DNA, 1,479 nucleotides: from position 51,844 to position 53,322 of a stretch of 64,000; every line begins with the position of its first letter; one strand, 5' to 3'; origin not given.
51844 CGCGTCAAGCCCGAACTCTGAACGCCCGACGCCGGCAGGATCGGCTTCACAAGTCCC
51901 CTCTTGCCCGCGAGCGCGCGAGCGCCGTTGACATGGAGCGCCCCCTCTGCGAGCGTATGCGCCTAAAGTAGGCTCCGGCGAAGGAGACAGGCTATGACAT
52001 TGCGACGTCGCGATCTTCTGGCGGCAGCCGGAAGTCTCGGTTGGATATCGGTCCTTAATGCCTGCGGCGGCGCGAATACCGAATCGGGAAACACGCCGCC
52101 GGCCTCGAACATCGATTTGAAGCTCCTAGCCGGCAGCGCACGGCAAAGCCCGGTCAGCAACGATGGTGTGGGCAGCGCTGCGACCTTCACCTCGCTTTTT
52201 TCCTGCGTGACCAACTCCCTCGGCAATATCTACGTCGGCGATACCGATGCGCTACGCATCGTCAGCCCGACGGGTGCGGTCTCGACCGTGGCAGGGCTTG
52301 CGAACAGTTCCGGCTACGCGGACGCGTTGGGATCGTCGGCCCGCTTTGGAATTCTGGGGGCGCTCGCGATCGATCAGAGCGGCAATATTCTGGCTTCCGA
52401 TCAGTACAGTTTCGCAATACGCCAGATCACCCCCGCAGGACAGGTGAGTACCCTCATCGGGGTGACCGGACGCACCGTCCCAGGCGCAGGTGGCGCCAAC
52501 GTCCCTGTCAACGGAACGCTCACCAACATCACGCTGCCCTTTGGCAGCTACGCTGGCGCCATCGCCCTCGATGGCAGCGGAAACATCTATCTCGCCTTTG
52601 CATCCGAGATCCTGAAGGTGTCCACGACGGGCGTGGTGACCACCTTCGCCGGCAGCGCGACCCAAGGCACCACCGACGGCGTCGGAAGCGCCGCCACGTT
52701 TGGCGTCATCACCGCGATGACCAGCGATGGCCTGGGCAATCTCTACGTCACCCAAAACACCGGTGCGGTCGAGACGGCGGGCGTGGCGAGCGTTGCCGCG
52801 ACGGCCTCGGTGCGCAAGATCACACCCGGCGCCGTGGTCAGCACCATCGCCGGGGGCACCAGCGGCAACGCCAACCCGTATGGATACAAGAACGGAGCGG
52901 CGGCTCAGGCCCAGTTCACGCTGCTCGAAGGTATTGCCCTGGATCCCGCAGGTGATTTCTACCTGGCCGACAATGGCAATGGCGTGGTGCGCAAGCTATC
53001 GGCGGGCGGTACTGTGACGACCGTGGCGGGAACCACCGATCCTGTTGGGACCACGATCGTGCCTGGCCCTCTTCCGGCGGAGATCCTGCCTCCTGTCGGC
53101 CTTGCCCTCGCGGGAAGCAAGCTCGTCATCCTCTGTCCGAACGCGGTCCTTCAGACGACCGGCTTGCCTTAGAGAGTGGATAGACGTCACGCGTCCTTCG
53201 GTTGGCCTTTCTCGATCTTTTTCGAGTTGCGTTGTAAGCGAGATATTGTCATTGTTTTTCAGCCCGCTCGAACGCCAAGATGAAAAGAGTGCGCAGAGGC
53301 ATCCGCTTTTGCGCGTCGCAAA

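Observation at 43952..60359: Possible composite nitrogen-scavenging island: TrtA/BiuH-like plus AtzEGH plus AtzF gives a complete triuret/biuret/carboxybiuret route to ammonia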

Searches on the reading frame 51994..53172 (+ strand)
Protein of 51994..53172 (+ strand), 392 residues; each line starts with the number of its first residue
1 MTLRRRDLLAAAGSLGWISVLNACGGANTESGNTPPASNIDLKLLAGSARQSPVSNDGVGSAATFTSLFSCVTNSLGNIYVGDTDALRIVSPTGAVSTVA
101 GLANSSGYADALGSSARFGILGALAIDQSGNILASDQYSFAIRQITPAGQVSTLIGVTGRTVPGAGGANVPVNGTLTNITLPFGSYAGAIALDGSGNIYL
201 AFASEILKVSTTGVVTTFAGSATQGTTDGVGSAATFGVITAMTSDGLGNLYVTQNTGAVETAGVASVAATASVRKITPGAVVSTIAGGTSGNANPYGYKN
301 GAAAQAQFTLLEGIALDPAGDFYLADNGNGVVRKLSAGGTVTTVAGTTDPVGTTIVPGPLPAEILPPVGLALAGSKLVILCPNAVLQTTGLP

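Call 3: search_protein_families(library=ncbifam, proteins=[window:51994-53172:+])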
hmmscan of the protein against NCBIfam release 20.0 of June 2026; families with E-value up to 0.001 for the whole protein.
window:51994-53172:+ (392 aa): 0 families

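Call 5: search_protein_families(library=pfam, proteins=[window:51994-53172:+], max_evalue=0.01)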
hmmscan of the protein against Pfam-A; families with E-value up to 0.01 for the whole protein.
window:51994-53172:+ (392 aa): 2 families
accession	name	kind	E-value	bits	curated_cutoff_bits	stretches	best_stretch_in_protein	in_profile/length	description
PF25021.1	TEN_NHL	-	4.3e-10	39.5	27.1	0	189-226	146-183/357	Teneurin NHL domain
PF01436.27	NHL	-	4.5e-07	30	20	0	312-331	5-24/28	NHL repeat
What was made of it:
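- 51994..53172 (+): NHL-repeat Tat-lipoprotein. A secondary insertion, absent from relatives. Pfam NHL/TEN_NHL (call 5).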
